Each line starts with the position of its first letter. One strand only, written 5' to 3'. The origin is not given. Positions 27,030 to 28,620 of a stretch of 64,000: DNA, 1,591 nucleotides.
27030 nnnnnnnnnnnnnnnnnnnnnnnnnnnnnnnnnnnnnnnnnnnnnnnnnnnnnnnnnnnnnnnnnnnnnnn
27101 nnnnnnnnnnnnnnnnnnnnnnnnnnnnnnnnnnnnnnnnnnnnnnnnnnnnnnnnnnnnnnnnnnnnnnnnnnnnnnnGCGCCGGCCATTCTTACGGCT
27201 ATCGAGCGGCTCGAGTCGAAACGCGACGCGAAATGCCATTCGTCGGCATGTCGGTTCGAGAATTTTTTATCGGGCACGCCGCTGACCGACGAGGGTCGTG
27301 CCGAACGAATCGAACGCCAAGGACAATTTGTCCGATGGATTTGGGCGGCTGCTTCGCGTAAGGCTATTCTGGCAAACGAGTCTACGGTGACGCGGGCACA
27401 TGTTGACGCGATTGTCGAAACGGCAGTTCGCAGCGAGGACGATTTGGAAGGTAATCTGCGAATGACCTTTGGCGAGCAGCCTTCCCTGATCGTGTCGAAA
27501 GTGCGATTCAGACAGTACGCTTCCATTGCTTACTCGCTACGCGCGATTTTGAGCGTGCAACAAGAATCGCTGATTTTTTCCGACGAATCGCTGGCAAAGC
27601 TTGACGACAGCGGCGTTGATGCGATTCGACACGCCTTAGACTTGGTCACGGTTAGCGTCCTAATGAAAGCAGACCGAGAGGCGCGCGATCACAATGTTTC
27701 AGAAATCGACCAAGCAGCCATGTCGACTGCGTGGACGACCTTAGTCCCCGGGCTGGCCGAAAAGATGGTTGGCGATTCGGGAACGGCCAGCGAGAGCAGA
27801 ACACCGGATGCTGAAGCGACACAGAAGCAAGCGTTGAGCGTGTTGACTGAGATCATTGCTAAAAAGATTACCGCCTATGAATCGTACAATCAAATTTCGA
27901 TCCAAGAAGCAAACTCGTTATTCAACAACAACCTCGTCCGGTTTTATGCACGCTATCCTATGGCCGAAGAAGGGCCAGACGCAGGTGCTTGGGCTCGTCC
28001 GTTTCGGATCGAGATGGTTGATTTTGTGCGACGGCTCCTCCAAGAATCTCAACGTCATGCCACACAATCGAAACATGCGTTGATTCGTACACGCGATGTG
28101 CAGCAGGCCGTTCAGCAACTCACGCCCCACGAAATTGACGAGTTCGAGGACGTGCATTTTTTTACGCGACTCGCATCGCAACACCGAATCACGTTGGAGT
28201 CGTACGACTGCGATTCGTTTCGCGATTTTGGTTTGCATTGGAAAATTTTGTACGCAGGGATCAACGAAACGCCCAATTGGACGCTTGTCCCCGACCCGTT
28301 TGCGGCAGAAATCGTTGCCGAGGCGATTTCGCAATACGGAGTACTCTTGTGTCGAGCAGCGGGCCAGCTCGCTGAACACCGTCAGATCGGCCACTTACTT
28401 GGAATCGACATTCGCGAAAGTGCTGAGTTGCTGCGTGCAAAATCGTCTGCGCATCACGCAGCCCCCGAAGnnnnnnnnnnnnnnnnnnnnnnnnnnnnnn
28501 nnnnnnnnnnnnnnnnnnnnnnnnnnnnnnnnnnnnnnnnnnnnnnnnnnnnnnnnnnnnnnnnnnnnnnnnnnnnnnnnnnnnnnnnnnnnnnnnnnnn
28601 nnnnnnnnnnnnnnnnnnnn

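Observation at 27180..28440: Four tandem histone-fold-like repeats (doublet of doublets) inside an exported FG-GAP/ASPIC-UnbV protein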

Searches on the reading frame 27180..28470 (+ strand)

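Call 3: search_protein_families(library=pfam, proteins=[window:27180-28440:+], max_evalue=1)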
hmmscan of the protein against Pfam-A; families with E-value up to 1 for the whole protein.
window:27180-28440:+ (420 aa): 2 families
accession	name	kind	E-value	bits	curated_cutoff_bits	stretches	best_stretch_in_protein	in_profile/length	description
PF20436.4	LonB_AAA-LID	-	0.01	16.3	22.4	1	284-313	32-61/65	Archaeal LonB, AAA+ ATPase LID domain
PF00808.29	CBFD_NFYB_HMF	-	0.44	11.3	21.4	0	279-311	33-65/65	Histone-like transcription factor (CBF/NF-Y) and archaeal histone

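Call 4: search_protein_families(library=ncbifam, proteins=[window:27180-28440:+], max_evalue=1)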
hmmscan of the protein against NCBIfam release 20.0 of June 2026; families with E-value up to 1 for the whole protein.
window:27180-28440:+ (420 aa): 1 family
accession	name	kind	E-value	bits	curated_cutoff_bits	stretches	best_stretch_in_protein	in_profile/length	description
NF040870.1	AztC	equivalog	0.011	15.2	350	1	154-316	18-152/277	zinc ABC transporter substrate-binding protein AztC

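Call 5: find_homologous_proteins(query=window:27180-28470:+, max_evalue=0.001)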
Query window:27180-28470:+ (430 aa): 19 proteins with E <= 0.001 among 8000 candidates.
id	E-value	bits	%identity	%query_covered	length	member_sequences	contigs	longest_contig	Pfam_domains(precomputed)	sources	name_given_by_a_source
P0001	6.9e-156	537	62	93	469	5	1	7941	-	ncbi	-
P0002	1.6e-98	349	43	99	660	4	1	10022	PF13517.13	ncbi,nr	ncbi:MAG: VCBS repeat-containing protein, partial [Deltaproteobacteria bacterium]|nr:VCBS repeat-con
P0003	3.2e-97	344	43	99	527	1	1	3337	-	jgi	jgi:hypothetical protein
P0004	4.6e-90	321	42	93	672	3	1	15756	PF13517.13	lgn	-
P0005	1.3e-89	319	43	92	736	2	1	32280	PF01839.30,PF13517.13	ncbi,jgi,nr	ncbi:MAG: VCBS repeat-containing protein [Deltaproteobacteria bacterium]|nr:VCBS repeat-containing p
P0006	2.0e-89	319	43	92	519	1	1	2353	-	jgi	jgi:hypothetical protein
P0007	3.6e-85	305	40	100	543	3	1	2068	-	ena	-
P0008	5.2e-72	261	41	82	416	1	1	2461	-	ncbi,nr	ncbi:MAG: hypothetical protein JRJ58_18775, partial [Deltaproteobacteria bacterium]|nr:hypothetical 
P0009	9.2e-68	247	42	81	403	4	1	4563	-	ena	-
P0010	3.7e-64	235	36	92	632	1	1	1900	PF01839.30,PF13517.13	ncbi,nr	ncbi:MAG: VCBS repeat-containing protein, partial [Psychrosphaera sp.]|nr:VCBS repeat-containing pro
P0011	4.6e-64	235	34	98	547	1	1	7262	-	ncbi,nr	ncbi:MAG: hypothetical protein HRT35_22380, partial [Algicola sp.]|nr:hypothetical protein [Algicola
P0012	2.1e-62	230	35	92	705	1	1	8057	PF01839.30,PF13517.13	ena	-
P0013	7.2e-61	225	42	62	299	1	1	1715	-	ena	-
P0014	1.2e-59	221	43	71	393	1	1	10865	-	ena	-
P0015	1.9e-39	154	47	40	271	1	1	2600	-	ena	-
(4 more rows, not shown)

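Call 10: search_solved_structures(query=A2, max_evalue=10, show_alignments=3)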
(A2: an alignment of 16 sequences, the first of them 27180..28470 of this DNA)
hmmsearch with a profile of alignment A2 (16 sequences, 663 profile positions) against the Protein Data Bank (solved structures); distinct sequences matched with E-value up to 10: 36.
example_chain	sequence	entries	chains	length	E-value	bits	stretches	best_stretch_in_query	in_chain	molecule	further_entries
9etn_A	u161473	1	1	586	9.2e-12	47.6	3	535-661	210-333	Cartilage acidic protein 1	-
4up4_A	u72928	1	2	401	0.14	13.9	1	543-632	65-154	LECTIN PVL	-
2bwm_A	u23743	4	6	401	0.31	12.8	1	543-634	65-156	PSATHYRELLA VELUTINA LECTIN PVL | PSATHYRELLA VELUTINA LECTIN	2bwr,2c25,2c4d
4tqj_A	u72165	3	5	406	0.37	12.5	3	542-631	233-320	Lectin 2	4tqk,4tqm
3v4p_A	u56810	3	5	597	0.47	12.2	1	529-616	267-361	Integrin alpha-4 | Integrin alpha4 subunit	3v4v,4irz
8tcg_A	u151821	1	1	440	0.54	12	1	532-610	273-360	Integrin alpha-V heavy chain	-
5ner_A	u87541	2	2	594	0.55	11.9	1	532-610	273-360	Integrin alpha-V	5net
5nem_A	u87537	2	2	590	0.57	11.9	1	532-610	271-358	Integrin alpha-V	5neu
4um9_A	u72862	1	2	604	0.59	11.8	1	532-610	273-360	Integrin alpha-V heavy chain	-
5mb4_A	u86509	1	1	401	0.59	11.8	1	543-629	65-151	GlcNAc specific lectin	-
9cz7_A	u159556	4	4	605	0.6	11.8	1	532-610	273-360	Integrin alpha-V heavy chain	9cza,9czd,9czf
8tcf_A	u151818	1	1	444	0.67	11.7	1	532-610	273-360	Integrin alpha-V heavy chain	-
8ij5_E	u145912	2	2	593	0.74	11.5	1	532-610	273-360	Integrin alpha-V heavy chain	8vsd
6om2_A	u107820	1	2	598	0.81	11.4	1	532-610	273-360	Integrin alpha-V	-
6om1_A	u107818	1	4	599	0.83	11.4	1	532-610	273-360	Integrin alpha-V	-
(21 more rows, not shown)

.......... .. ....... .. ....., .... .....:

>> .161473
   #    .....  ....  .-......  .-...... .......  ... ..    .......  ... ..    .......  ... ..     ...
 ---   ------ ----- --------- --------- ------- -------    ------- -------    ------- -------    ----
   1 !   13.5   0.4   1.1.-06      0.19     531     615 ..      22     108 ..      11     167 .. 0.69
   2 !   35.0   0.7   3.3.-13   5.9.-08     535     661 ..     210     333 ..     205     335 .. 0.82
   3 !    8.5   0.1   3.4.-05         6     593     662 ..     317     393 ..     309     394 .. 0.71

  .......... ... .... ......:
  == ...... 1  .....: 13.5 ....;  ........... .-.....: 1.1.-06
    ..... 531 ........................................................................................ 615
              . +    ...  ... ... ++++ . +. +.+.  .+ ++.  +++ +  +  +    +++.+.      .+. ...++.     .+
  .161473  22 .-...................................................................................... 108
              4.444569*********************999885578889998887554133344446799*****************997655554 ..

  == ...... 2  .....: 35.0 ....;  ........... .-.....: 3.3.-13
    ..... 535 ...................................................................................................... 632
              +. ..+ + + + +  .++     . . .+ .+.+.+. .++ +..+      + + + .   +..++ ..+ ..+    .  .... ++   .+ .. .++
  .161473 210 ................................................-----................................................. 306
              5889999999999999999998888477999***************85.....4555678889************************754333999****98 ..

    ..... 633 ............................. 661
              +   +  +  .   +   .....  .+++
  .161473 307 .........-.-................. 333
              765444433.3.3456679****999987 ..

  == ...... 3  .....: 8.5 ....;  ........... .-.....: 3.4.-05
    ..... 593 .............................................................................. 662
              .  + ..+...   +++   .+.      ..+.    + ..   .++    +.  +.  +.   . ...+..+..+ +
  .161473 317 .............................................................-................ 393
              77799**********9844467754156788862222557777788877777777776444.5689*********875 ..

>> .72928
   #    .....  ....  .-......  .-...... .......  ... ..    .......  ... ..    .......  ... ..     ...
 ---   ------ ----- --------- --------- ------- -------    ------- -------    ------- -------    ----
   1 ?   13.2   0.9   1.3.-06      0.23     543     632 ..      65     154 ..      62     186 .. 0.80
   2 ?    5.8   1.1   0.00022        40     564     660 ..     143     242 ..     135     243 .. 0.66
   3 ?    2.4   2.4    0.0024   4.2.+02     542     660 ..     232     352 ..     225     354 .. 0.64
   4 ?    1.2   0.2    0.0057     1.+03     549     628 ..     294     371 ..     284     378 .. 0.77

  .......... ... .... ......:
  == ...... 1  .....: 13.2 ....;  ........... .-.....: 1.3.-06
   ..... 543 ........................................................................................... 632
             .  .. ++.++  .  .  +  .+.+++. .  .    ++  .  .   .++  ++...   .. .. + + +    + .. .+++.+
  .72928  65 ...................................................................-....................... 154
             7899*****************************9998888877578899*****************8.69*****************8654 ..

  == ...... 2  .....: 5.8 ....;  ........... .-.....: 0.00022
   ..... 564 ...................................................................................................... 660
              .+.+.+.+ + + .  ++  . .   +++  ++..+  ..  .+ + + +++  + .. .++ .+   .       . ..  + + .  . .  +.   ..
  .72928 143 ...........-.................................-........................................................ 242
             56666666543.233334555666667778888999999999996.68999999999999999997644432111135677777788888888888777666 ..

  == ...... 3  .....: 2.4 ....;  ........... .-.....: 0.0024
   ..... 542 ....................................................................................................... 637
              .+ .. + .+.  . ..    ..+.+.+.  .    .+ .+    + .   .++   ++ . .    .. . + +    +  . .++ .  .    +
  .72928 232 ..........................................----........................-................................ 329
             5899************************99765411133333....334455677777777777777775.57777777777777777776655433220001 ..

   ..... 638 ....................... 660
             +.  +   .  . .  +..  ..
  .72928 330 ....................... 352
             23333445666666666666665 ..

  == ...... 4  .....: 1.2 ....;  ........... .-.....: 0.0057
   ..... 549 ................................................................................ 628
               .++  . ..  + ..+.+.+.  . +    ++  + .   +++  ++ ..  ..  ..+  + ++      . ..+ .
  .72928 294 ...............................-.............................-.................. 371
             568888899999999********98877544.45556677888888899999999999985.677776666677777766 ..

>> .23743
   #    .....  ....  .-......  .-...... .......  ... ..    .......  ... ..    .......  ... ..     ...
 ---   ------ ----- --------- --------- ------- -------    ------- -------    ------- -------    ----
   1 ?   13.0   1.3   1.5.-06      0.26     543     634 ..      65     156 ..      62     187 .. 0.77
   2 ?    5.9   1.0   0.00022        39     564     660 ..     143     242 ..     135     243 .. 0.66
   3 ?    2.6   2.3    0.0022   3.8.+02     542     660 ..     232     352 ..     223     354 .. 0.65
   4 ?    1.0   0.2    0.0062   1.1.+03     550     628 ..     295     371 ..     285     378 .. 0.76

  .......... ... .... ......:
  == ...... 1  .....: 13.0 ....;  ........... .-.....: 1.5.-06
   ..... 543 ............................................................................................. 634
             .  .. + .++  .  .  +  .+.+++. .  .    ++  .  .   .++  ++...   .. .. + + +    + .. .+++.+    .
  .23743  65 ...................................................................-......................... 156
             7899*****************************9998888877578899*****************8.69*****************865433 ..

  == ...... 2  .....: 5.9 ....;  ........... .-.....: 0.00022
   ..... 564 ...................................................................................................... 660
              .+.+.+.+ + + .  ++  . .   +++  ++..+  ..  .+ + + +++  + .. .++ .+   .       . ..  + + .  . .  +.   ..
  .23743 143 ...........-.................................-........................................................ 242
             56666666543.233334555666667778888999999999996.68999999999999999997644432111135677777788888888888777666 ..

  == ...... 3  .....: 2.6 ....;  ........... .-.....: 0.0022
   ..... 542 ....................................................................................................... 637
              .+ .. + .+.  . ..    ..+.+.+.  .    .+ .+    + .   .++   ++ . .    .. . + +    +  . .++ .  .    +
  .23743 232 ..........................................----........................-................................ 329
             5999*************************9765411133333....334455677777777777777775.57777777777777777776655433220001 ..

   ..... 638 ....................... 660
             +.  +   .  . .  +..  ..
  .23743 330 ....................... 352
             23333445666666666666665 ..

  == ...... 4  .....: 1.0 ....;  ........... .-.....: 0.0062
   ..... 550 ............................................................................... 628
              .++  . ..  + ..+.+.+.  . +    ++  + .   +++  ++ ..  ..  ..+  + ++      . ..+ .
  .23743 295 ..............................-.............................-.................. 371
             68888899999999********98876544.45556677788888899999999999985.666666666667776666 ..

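Call 18: predict_structure(alignment_id=A1)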
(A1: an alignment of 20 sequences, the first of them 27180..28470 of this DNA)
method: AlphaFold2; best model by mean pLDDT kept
length: 430 residues; sequences in the alignment: 20
mean_pLDDT: 87.0   pTM: 0.87
mean pLDDT of the five models: 87.0, 85.1, 85.0, 83.9, 83.3
residues with pLDDT >= 90: 244; 70-90: 151; 50-70: 24; < 50: 11
segments of 3 or more residues with pLDDT < 50: 198-208
pLDDT, mean of each block of 10 residues (from residue 1): 78 63 70 87 92 93 93 95 92 93 91 87 90 79 94 95 94 94 92 57 43 77 88 83 81 89 79 93 96 92 94 94 91 95 87 91 81 92 95 95 88 97 95
secondary structure, 60 per line:
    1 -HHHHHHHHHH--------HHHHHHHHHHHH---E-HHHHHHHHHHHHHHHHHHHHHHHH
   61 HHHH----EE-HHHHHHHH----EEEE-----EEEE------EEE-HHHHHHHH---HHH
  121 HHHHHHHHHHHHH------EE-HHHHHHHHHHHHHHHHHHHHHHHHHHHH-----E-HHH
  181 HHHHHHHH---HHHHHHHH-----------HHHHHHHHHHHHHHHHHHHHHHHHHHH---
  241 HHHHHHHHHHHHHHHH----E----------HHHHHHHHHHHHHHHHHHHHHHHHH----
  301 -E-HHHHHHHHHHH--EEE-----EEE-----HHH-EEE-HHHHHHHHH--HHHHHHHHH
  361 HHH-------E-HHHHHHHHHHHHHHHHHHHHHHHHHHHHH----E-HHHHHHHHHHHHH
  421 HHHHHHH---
elements in order: H2-11 H20-31 H37-64 H72-79 E84-87 E93-96 E103-105 H107-114 H118-133 H143-170 H178-188 H192-199 H211-237 H241-256 H272-296 H304-314 E317-319 E325-327 E337-339 H341-349 H352-363 H373-401 H408-427

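Call 20: fold_search(model_id=the predicted structure, library=pdb)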
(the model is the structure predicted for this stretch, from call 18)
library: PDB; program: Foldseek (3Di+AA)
matches with E <= 10: 268; with E <= 0.001: 0
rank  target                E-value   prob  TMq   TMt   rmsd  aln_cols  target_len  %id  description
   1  9lnu                  3.1e-03  0.99  0.26  0.21  21.3       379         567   14  Structure of MBP tagged H2A.W-H2B (released 2026-01-28)
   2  8uqd                  5.1e-03  1.00  0.25  0.32  18.6       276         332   13  Crystal structure of RNF168 (RING)-UbcH5c fused to H2A-H2B via a 20-residue linker (condition 2. RING not modeled in den (released 2024-01-17)
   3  8uq8_a                5.8e-03  1.00  0.26  0.26  18.5       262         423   12  Crystal structure of RNF168 (RING)-UbcH5c fused to H2A-H2B via a 2-residue linker (released 2024-01-17)
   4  6k09_D                6.1e-03  1.00  0.27  0.58   5.8       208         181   13  Crystal structure B of ceNAP1-H2A-H2B complex (released 2019-10-09)
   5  8zvy_A                6.1e-03  1.00  0.28  0.58   9.5       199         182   12  Alpha-Synuclein with H2a-H2b dimer complex structure. (released 2025-05-28)
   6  4m6b_A                6.1e-03  1.00  0.27  0.53   8.0       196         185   16  Crystal structure of yeast Swr1-Z domain in complex with H2A.Z-H2B dimer (released 2014-02-19)
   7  8uq8_A                6.3e-03  1.00  0.26  0.26  18.3       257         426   12  Crystal structure of RNF168 (RING)-UbcH5c fused to H2A-H2B via a 2-residue linker (released 2024-01-17)
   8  8uqc                  7.6e-03  1.00  0.25  0.26  18.9       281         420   14  Crystal structure of RNF168 (RING)-UbcH5c fused to H2A-H2B via a 20-residue linker (crystallization condition 2) (released 2024-01-17)
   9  6ae8_B                8.6e-03  1.00  0.26  0.53   9.4       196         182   15  Structure insight into histone chaperone Chz1-mediated H2A.Z recognition and replacement (released 2019-04-17)
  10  7dlx_F                1.0e-02  1.00  0.26  0.61   7.6       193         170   13  crystal structure of H2AM4>Z-H2B (released 2021-06-16)
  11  8uqe                  1.0e-02  1.00  0.28  0.35   5.8       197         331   13  Crystal structure of RNF168 (RING)-UbcH5c fused to H2A-H2B via a 26-residue linker (RING not modeled in density) (released 2024-01-17)
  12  8uq9_a                1.2e-02  1.00  0.28  0.27  18.1       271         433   13  Crystal structure of RNF168 (RING)-UbcH5c fused to H2A-H2B via a 4-residue linker (released 2024-01-17)
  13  8uq9_A                1.2e-02  1.00  0.27  0.27  18.2       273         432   13  Crystal structure of RNF168 (RING)-UbcH5c fused to H2A-H2B via a 4-residue linker (released 2024-01-17)
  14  6k00_D                1.2e-02  1.00  0.27  0.58   6.5       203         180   15  Crystal structure A of ceNAP1-H2A-H2B complex (released 2019-10-09)
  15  6a7u                  1.3e-02  1.00  0.25  0.57   6.2       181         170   14  Crystal structure of histone H2A.Bbd-H2B dimer (released 2019-02-27)
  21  8yjm_G                1.8e-02  1.00  0.27  0.58   6.1       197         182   13  Structure of human SPT16 MD-CTD and MCM2 HBD chaperoning a histone H3-H4 tetramer and a single chain H2B-H2A chimera (released 2024-03-20)
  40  3ksy                  2.7e-01  0.33  0.23  0.10  22.2       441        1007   14  Crystal structure of the Histone domain, DH-PH unit, and catalytic unit of the Ras activator Son of Sevenless (SOS) (released 2010-02-16)
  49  1wwi                  7.2e-01  0.95  0.25  0.63   7.0       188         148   13  Crystal structure of ttk003001566 from Thermus Thermophilus HB8 (released 2005-07-05)
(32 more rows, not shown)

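Call 25: search_protein_representatives(alignment_id=A2)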
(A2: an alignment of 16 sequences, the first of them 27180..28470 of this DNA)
Query: 16 sequences, 663 profile positions. Proteins with E-value up to 0.001 (for the whole library): 52779; up to 1e-10: 19235; up to 1e-30: 1193. The best 150 are listed.
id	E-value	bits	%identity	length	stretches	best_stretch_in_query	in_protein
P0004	2.9e-273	924.9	-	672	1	12-663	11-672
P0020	2.6e-265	898.7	-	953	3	15-662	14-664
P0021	1.4e-241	820.2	-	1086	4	29-663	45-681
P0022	5.9e-226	768.6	-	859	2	18-663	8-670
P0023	1.2e-216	737.8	-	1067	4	17-662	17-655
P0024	1.1e-215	734.7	-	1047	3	30-663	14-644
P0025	4.6e-215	732.6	-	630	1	32-648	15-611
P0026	1.9e-214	730.6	-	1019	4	37-662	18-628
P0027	4.4e-213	726.1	-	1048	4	34-663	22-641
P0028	1.3e-211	721.2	-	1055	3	39-662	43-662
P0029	1.8e-209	714.1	-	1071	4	30-663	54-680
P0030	1.7e-207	707.6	-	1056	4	22-663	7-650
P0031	1.0e-205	701.7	-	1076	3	32-662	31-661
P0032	1.3e-199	681.5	-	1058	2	30-662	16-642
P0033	4.1e-199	679.9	-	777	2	42-662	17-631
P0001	7.6e-189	646.0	-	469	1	73-536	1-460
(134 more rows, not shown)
